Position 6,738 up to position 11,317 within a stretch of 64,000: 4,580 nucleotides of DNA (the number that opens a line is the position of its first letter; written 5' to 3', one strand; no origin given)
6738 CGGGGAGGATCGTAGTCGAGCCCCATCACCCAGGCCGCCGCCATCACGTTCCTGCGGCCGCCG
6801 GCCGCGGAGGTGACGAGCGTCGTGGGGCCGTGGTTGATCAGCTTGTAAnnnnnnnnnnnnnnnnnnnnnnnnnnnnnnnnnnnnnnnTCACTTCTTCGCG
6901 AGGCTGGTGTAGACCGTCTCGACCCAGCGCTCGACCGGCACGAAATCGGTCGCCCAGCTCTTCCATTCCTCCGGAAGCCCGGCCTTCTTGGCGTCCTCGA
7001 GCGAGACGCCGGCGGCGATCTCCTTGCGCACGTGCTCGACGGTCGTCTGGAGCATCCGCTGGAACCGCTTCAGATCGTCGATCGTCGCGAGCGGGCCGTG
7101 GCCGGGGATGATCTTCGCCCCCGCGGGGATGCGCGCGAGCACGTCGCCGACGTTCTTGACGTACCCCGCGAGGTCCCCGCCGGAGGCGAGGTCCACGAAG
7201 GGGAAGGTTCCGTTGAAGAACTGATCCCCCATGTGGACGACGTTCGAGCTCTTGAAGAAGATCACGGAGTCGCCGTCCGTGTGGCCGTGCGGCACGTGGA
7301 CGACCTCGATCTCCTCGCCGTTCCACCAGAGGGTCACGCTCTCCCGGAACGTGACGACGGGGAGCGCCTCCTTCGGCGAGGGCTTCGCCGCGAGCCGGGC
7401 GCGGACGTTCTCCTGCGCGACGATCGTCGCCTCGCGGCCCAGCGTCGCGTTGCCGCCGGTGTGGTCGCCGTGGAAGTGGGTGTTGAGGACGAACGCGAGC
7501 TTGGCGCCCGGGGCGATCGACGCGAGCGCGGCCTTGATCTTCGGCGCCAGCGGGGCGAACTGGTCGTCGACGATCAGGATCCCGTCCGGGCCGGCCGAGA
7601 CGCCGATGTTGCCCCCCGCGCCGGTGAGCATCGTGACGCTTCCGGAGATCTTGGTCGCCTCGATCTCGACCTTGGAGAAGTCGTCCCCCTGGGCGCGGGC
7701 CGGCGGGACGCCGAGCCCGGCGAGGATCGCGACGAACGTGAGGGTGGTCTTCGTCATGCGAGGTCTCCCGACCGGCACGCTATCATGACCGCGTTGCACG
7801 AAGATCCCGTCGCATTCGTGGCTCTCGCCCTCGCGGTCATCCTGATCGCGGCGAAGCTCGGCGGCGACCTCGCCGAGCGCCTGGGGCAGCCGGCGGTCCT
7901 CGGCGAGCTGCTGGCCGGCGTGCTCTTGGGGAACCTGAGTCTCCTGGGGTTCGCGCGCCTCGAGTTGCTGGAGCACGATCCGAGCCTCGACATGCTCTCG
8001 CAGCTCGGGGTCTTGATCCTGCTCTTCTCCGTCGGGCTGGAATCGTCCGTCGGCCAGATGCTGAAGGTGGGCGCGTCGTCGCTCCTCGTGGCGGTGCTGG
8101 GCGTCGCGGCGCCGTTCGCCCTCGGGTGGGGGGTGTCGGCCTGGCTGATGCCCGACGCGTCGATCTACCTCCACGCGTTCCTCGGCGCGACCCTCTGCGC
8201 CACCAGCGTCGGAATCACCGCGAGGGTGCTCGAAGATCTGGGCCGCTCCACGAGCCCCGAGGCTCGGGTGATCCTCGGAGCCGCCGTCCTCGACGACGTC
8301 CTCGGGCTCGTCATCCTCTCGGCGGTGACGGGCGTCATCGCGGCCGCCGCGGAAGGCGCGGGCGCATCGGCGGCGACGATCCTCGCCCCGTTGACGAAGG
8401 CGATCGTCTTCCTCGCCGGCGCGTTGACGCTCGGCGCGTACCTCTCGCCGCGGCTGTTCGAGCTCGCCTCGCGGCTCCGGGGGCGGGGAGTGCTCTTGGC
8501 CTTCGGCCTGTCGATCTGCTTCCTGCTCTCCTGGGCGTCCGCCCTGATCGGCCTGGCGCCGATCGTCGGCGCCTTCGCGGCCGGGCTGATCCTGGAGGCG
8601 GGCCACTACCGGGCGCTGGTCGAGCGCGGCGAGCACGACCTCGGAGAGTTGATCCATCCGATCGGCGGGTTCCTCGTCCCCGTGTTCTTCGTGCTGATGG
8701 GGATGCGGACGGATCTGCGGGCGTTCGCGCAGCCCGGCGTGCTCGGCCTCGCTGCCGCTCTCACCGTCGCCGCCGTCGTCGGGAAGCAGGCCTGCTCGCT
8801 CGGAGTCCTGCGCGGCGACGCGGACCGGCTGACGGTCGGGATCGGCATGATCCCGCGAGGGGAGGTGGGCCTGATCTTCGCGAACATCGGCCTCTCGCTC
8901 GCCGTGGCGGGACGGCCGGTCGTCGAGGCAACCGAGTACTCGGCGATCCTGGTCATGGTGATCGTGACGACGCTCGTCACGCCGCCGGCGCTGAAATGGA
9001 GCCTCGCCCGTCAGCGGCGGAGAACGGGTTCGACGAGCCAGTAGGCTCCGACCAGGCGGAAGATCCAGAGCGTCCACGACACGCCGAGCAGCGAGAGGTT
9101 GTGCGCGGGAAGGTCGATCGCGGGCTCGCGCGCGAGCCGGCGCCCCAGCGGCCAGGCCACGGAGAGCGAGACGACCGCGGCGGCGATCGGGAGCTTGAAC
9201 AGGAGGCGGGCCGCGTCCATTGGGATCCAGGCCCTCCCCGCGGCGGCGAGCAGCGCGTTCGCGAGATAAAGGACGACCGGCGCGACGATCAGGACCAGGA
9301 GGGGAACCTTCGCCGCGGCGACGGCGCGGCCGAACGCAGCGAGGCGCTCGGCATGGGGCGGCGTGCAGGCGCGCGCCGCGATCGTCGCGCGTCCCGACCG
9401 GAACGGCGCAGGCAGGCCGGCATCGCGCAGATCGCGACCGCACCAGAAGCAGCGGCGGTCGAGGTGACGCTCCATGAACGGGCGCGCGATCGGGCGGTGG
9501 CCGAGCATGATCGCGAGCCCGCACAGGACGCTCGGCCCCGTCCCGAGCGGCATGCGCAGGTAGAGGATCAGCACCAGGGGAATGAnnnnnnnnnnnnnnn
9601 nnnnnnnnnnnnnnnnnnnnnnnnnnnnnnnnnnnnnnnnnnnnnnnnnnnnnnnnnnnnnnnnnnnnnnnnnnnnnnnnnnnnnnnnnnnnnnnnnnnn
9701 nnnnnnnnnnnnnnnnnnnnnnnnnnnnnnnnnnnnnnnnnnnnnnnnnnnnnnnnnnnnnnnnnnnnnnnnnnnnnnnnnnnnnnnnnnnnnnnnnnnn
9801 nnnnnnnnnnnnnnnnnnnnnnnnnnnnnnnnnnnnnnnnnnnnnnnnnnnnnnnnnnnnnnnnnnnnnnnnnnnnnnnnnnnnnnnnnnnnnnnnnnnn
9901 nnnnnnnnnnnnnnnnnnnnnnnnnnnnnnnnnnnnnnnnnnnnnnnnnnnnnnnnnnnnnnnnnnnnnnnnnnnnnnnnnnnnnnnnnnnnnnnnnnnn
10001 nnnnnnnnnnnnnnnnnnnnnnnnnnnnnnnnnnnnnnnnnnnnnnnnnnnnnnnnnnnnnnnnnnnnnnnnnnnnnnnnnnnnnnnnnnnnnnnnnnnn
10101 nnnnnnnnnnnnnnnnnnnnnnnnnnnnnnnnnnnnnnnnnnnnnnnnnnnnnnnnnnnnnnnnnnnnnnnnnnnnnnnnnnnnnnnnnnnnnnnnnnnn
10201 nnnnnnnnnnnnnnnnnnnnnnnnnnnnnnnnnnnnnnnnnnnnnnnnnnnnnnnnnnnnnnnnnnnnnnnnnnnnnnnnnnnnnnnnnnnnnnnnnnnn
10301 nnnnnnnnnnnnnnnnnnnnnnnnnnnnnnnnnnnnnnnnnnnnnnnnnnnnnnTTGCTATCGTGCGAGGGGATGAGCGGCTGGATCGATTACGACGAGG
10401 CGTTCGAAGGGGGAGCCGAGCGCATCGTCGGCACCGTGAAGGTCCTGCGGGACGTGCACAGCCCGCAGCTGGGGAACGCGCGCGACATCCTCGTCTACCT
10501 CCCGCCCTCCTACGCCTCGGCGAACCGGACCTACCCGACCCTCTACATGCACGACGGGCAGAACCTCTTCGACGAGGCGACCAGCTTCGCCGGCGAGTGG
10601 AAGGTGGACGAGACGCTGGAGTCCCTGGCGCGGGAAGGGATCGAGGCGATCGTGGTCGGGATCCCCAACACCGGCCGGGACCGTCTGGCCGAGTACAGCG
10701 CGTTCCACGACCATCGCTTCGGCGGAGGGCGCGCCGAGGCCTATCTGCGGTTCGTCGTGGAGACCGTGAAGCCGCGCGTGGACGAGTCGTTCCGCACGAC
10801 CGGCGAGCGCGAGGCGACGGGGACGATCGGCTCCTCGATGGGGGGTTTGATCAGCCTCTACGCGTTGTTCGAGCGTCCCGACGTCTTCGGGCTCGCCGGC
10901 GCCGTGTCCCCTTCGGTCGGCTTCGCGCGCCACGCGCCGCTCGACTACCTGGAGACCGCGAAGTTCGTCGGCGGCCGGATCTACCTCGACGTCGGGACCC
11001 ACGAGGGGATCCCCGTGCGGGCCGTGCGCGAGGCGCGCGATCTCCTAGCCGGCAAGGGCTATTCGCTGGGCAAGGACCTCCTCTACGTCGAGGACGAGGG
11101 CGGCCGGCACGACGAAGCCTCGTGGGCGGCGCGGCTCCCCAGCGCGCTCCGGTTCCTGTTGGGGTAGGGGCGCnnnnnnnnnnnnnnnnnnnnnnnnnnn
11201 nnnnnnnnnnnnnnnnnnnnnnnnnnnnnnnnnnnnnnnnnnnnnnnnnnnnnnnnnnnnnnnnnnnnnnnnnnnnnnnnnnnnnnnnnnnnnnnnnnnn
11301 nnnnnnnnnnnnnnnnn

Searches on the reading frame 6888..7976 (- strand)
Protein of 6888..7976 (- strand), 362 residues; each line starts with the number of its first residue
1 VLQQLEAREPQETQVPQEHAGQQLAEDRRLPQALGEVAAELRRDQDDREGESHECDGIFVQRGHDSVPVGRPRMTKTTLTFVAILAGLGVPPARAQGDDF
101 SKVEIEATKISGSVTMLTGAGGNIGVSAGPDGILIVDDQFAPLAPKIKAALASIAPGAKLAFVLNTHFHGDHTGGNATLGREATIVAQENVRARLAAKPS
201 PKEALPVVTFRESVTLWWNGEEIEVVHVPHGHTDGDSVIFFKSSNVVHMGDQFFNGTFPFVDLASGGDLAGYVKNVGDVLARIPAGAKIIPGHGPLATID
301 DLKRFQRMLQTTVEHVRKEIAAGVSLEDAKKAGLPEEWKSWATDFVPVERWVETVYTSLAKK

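Call 50: search_protein_families(library=pfam, proteins=[window:6888-7976:-], max_evalue=0.000001)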
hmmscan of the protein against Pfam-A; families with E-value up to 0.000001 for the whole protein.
window:6888-7976:- (362 aa): 1 family
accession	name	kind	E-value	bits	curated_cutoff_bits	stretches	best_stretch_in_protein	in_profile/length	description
PF00753.33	Lactamase_B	-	6e-11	43.1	22.7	1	158-271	42-169/196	Metallo-beta-lactamase superfamily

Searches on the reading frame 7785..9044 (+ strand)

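Call 50: search_protein_families(library=pfam, proteins=[window:7785-9044:+], max_evalue=0.000001)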
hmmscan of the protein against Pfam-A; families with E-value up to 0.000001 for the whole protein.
window:7785-9044:+ (419 aa): 1 family
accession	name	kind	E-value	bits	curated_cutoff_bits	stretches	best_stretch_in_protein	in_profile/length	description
PF00999.27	Na_H_Exchanger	-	3.6e-58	197.7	26.2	1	23-407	7-373/375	Sodium/hydrogen exchanger, transmembrane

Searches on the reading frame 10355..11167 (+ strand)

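Call 51: search_protein_families(library=pfam, proteins=[window:10355-11167:+], max_evalue=0.000001)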
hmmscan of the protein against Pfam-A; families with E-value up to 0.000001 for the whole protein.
window:10355-11167:+ (270 aa): 1 family
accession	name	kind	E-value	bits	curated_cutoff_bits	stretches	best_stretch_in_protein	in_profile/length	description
PF00756.26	Esterase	-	3.1e-32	112.8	22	1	36-267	1-250/251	Putative esterase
